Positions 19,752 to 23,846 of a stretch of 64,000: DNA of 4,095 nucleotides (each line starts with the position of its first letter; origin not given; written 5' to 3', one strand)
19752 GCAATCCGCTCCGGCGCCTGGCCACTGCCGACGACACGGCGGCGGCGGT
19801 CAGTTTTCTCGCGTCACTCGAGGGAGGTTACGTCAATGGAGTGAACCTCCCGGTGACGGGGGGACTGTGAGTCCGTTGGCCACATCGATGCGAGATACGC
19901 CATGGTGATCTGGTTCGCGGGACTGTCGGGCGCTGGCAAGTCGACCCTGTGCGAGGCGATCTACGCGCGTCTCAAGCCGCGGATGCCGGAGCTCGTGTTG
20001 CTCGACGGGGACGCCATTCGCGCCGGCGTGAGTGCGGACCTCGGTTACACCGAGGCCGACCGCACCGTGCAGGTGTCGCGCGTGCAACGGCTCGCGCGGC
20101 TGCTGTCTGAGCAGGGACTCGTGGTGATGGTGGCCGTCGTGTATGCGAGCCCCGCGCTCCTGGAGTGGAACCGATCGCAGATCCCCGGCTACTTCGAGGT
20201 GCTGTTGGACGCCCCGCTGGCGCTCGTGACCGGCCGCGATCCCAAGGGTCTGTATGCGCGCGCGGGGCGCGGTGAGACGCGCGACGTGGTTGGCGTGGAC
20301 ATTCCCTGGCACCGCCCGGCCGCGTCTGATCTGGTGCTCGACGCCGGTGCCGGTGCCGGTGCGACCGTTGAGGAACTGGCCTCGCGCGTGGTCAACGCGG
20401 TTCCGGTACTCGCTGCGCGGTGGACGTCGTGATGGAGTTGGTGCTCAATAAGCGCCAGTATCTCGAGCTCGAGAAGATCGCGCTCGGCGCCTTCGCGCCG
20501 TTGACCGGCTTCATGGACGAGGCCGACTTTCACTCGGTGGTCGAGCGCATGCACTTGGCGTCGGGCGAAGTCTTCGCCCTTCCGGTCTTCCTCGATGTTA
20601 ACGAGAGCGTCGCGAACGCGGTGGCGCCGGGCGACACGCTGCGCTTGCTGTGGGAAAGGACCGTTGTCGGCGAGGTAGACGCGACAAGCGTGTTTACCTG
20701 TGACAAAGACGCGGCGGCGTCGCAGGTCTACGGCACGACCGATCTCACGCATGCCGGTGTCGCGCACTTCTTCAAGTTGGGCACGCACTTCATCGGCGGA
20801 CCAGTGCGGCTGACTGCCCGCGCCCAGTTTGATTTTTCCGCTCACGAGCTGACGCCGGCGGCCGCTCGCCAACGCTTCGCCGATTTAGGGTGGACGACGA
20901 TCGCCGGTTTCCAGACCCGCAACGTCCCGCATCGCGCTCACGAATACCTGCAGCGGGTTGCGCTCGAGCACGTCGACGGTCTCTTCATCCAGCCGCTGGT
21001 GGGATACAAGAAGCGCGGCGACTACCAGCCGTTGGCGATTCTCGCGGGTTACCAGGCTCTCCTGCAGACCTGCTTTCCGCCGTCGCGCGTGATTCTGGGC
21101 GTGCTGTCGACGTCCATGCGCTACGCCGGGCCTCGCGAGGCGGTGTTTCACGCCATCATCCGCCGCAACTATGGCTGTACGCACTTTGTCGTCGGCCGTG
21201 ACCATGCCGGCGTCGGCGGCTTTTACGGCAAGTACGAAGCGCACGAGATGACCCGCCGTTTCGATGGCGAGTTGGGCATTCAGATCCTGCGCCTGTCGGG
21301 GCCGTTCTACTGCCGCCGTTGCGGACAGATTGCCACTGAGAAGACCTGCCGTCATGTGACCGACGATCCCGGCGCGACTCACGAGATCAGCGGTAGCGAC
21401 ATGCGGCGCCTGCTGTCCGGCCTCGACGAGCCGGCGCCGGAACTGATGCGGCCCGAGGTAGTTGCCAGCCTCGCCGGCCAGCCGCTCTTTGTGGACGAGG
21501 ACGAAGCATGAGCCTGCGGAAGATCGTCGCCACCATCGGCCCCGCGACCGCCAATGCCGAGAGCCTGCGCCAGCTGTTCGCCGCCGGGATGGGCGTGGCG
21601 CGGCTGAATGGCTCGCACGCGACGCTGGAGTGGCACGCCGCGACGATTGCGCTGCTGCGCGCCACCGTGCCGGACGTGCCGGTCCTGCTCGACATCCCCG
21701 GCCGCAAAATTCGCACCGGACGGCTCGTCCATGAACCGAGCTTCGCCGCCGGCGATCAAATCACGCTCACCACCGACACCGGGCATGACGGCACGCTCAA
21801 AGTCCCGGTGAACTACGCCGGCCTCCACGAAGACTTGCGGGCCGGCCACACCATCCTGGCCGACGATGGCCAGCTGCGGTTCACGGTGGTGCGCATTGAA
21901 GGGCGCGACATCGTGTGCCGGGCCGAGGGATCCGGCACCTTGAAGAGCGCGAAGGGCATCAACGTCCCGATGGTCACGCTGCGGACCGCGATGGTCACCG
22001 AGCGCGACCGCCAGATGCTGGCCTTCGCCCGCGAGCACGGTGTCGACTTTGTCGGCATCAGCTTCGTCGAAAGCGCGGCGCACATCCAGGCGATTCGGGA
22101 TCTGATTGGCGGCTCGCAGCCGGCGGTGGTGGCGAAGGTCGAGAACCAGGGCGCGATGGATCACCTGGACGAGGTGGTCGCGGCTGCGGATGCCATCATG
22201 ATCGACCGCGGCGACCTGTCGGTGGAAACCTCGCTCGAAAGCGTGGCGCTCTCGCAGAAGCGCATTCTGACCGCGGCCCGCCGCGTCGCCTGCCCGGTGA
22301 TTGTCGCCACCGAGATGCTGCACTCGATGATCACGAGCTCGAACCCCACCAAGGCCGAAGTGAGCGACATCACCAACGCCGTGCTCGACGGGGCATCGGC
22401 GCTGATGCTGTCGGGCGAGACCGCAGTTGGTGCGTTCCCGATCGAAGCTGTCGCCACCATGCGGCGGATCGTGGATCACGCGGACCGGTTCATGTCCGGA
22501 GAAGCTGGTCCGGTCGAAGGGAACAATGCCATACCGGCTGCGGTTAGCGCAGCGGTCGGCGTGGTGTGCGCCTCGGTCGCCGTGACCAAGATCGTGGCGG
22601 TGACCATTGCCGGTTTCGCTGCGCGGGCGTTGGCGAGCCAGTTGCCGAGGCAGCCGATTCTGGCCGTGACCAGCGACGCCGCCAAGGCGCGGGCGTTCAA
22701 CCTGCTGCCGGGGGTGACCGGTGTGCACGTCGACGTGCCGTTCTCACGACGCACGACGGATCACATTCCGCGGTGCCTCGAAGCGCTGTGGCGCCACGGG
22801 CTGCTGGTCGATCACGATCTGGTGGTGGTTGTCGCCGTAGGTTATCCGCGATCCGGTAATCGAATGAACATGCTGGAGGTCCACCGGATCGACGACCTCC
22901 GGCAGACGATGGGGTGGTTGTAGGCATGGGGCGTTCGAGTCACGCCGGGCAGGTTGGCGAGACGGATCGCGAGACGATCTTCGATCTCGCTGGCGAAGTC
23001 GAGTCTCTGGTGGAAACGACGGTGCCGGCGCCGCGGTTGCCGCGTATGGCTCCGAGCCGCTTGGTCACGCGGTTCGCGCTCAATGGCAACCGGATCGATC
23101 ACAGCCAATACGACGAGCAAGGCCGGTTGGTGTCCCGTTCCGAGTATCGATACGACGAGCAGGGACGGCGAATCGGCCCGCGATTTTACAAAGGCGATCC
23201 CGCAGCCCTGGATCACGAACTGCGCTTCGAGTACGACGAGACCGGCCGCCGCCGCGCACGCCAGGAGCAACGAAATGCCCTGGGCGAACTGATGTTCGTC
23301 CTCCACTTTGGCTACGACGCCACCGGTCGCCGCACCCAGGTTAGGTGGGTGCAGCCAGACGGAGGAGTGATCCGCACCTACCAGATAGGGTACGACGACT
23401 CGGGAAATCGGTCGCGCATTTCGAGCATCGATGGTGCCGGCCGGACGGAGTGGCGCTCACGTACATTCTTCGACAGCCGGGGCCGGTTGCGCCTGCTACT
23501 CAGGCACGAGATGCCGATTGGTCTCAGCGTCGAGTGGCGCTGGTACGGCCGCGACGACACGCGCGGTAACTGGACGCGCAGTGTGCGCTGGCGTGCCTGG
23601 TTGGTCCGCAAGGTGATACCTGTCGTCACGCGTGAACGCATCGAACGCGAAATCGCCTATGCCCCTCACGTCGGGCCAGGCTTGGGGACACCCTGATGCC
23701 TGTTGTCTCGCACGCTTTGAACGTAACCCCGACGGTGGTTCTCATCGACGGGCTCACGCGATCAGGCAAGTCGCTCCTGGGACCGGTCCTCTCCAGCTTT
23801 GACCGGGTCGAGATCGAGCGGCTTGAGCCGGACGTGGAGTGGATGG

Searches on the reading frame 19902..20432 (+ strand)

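Call 8: search_protein_families(library=pfam, proteins=[window:19902-20432:+], max_evalue=0.0001)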
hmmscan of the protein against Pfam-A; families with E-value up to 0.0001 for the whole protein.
window:19902-20432:+ (176 aa): 2 families
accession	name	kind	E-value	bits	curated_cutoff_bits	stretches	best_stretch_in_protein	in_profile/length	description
PF01583.26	APS_kinase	-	1.1e-35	123.4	21.1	1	1-147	3-152/152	Adenylylsulphate kinase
PF13671.12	AAA_33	-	4.4e-06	27.5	27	1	2-73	1-67/143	AAA domain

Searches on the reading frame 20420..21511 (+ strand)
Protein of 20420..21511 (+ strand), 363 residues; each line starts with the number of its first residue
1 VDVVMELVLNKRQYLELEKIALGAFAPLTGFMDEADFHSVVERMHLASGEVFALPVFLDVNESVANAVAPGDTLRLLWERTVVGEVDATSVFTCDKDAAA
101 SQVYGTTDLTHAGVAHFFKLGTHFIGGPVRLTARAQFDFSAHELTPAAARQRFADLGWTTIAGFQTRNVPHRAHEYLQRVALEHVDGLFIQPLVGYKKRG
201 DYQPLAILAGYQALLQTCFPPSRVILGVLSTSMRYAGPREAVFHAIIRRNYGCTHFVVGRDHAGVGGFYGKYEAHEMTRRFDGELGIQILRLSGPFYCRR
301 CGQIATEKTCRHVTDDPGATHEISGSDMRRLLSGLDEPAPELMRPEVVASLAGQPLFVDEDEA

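Call 8: search_protein_families(library=pfam, proteins=[window:20420-21511:+], max_evalue=0.0001)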
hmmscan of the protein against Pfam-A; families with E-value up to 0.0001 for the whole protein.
window:20420-21511:+ (363 aa): 2 families
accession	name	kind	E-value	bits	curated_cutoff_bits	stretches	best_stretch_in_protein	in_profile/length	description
PF01747.23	ATP-sulfurylase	-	4.2e-78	262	24.3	1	143-352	4-210/212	ATP-sulfurylase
PF14306.12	PUA_2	-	1.5e-32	112.8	27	1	6-132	30-157/159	PUA-like domain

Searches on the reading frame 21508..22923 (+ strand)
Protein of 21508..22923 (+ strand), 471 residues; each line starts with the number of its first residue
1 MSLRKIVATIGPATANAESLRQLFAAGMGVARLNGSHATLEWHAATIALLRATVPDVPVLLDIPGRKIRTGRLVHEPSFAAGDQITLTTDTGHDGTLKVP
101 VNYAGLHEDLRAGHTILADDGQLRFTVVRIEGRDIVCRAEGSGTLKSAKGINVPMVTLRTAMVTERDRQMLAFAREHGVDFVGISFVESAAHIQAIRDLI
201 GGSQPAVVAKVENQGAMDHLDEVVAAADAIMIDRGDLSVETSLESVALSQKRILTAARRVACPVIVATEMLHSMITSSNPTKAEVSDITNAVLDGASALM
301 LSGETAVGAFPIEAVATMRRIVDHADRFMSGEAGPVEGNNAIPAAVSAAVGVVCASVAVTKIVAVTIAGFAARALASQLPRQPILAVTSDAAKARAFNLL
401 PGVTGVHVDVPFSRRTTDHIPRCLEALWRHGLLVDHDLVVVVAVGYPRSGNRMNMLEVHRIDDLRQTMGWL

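Call 8: search_protein_families(library=pfam, proteins=[window:21508-22923:+], max_evalue=0.0001)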
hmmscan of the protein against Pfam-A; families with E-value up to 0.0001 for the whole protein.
window:21508-22923:+ (471 aa): 2 families
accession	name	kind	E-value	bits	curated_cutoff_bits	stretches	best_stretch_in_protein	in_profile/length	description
PF00224.27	PK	-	2.7e-87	293.4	30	1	5-315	5-328/328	Pyruvate kinase, barrel domain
PF02887.21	PK_C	-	2.3e-14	53.9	28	1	345-459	2-114/114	Pyruvate kinase, alpha/beta domain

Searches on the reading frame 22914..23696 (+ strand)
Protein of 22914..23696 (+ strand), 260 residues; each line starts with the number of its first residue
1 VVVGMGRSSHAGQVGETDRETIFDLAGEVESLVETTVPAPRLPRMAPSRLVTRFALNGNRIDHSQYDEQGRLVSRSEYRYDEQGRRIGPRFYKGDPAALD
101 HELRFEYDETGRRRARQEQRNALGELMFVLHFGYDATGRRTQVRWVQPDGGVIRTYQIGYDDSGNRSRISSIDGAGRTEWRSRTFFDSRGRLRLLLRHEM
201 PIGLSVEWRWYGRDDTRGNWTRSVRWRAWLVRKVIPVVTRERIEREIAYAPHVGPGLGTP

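Call 8: search_protein_families(library=pfam, proteins=[window:22914-23696:+], max_evalue=0.0001)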
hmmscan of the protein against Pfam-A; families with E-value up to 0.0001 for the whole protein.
window:22914-23696:+ (260 aa): 1 family
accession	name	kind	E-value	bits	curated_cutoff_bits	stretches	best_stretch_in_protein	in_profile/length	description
PF05593.20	RHS_repeat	-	3.6e-06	27.7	22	0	134-177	1-37/38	RHS Repeat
